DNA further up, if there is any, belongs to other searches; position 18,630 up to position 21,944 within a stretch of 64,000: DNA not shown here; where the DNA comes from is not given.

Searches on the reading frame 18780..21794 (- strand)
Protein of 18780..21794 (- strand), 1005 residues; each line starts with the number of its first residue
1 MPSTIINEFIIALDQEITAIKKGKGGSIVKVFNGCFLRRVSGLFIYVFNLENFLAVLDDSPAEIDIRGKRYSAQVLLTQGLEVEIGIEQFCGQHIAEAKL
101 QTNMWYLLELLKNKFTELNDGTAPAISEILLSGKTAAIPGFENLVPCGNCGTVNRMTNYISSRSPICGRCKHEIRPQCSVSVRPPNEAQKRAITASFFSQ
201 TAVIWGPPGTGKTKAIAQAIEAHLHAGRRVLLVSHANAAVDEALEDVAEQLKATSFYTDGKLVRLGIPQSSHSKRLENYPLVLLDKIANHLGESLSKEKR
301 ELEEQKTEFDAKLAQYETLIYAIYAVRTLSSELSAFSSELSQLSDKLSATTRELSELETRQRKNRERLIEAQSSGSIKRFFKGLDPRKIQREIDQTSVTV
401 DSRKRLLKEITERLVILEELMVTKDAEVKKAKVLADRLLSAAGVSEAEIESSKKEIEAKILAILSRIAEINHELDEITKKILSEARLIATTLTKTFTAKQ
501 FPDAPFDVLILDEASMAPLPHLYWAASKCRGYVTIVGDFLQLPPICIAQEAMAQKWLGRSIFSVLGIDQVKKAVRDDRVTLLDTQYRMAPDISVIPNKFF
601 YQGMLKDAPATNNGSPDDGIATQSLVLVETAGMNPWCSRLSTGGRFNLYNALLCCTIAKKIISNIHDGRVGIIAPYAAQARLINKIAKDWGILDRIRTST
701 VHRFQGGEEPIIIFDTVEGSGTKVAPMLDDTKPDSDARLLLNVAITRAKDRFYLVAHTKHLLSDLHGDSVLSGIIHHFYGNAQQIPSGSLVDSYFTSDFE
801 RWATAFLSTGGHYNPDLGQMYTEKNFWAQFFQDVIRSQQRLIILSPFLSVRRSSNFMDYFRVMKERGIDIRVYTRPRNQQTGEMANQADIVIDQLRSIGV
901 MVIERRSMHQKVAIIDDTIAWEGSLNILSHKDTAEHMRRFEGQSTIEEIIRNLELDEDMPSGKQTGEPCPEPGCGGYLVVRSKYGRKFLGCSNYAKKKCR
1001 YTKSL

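Call 65: search_protein_families(library=pfam, proteins=[window:18780-21794:-], max_evalue=0.00001)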
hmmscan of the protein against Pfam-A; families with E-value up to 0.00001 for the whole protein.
window:18780-21794:- (1005 aa): 7 families
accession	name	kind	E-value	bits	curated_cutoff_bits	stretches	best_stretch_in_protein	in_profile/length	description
PF13086.12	AAA_11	-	1.5e-31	110.6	27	1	186-548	3-256/257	AAA domain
PF13087.12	AAA_12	-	7.3e-30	104.4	27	1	573-758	13-194/195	AAA domain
PF13604.12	AAA_30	-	1.4e-11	44.9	27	1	186-246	3-65/191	AAA domain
PF13245.12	AAA_19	-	6.3e-10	39.8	25.1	0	189-256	1-68/134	AAA domain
PF13091.12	PLDc_2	-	2.9e-09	37.3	27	1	836-927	6-100/132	PLD-like domain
PF00580.27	UvrD-helicase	-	1.5e-06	28.5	23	1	186-360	2-158/271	UvrD/REP helicase N-terminal domain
PF04851.21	ResIII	-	3.6e-06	27.4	22.5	0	186-255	5-81/164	Type III restriction enzyme, res subunit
